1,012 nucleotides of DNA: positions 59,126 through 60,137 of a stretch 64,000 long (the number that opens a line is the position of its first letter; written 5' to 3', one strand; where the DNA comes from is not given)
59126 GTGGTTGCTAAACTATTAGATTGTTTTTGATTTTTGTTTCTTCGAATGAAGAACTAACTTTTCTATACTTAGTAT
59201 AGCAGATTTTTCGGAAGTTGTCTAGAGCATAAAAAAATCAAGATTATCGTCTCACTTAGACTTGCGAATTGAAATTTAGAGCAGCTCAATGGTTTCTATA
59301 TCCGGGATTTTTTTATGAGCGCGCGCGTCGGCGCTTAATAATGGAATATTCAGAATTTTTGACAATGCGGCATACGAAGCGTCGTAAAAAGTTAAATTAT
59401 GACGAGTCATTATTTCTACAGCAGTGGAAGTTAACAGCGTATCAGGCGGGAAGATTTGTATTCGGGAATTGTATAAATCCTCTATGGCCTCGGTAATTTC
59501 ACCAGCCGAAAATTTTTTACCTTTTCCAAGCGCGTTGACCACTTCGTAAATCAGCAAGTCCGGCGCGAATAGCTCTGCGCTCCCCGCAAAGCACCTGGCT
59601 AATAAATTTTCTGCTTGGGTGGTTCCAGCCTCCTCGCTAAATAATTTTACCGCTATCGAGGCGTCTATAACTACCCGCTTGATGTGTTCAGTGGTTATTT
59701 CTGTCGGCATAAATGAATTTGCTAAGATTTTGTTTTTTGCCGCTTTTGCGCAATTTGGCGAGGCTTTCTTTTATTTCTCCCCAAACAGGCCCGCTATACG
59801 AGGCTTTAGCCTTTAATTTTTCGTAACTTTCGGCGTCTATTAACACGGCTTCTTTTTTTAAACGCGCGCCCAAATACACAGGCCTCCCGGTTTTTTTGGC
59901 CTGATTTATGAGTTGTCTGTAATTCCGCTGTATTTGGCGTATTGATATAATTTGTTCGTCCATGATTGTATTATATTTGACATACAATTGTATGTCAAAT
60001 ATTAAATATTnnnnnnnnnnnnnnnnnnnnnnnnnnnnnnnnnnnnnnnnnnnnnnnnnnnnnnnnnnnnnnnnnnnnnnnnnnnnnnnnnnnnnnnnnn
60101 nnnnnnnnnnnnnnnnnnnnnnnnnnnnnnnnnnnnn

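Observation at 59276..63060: Candidate undescribed module: a TrmB-like wHTH, a DUF-like 116-aa protein, a 99-aa protein (R-x4-H) and a GHKL ATPase with ATGA-overlapping junctions, followed by Phd-VapC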

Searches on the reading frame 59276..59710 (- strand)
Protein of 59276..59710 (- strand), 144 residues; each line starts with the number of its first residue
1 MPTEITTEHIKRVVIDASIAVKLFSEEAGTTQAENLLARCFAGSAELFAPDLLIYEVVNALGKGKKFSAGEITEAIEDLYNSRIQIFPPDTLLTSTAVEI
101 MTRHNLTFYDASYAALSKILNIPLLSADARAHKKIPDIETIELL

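Call 3: search_protein_families(library=pfam, proteins=[window:59276-59710:-], max_evalue=1)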
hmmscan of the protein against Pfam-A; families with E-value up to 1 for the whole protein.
window:59276-59710:- (144 aa): 2 families
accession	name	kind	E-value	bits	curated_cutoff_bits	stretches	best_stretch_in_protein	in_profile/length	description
PF01850.27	PIN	-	2.5e-16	60.8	23.6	1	13-132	1-115/120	PIN domain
PF16289.11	PIN_12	-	0.014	16.2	32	1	13-105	1-96/172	PIN domain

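Call 4: search_protein_families(library=padloc, proteins=[window:59276-59710:-], max_evalue=1)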
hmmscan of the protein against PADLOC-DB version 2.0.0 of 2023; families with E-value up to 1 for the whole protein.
window:59276-59710:- (144 aa): 0 families

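Call 5: search_protein_families(library=ncbifam, proteins=[window:59276-59710:-], max_evalue=1)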
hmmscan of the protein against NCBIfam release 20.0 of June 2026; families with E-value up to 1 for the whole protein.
window:59276-59710:- (144 aa): 0 families

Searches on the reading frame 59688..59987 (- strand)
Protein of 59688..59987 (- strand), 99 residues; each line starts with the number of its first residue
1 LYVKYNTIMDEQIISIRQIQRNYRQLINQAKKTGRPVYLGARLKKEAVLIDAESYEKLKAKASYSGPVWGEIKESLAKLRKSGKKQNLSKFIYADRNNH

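Call 3: search_protein_families(library=pfam, proteins=[window:59688-59987:-], max_evalue=1)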
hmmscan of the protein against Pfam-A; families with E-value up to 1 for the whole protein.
window:59688-59987:- (99 aa): 2 families
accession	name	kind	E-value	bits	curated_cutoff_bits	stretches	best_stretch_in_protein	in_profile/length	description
PF02604.26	PhdYeFM_antitox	-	2.2e-08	34.2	29.8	1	11-62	1-52/74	Antitoxin Phd_YefM, type II toxin-antitoxin system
PF05632.16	DUF792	-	0.024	14.9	25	1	2-65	75-137/184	Borrelia burgdorferi protein of unknown function (DUF792)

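Call 4: search_protein_families(library=padloc, proteins=[window:59688-59987:-], max_evalue=1)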
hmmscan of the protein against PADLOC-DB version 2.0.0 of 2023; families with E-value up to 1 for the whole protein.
window:59688-59987:- (99 aa): 0 families

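Call 5: search_protein_families(library=ncbifam, proteins=[window:59688-59987:-], max_evalue=1)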
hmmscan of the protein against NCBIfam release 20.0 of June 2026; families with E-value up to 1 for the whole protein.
window:59688-59987:- (99 aa): 5 families
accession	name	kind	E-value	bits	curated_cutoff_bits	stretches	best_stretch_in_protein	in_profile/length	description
TIGR01552.1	phd_fam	subfamily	0.0003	20.1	20.8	1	14-61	2-48/53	type II toxin-antitoxin system prevent-host-death family antitoxin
NF006235.0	PRK08374.1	equivalog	0.078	12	451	1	3-53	229-278/336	homoserine dehydrogenase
NF007321.0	PRK09813.1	equivalog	0.09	12.2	247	1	50-98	104-149/261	fructoselysine 6-kinase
NF003079.0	PRK04005.1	equivalog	0.093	12.3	85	1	56-91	17-53/121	50S ribosomal protein L18e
NF007998.1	PRK10723.1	equivalog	0.11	12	369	1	17-65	45-93/243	purine nucleoside phosphorylase YfiH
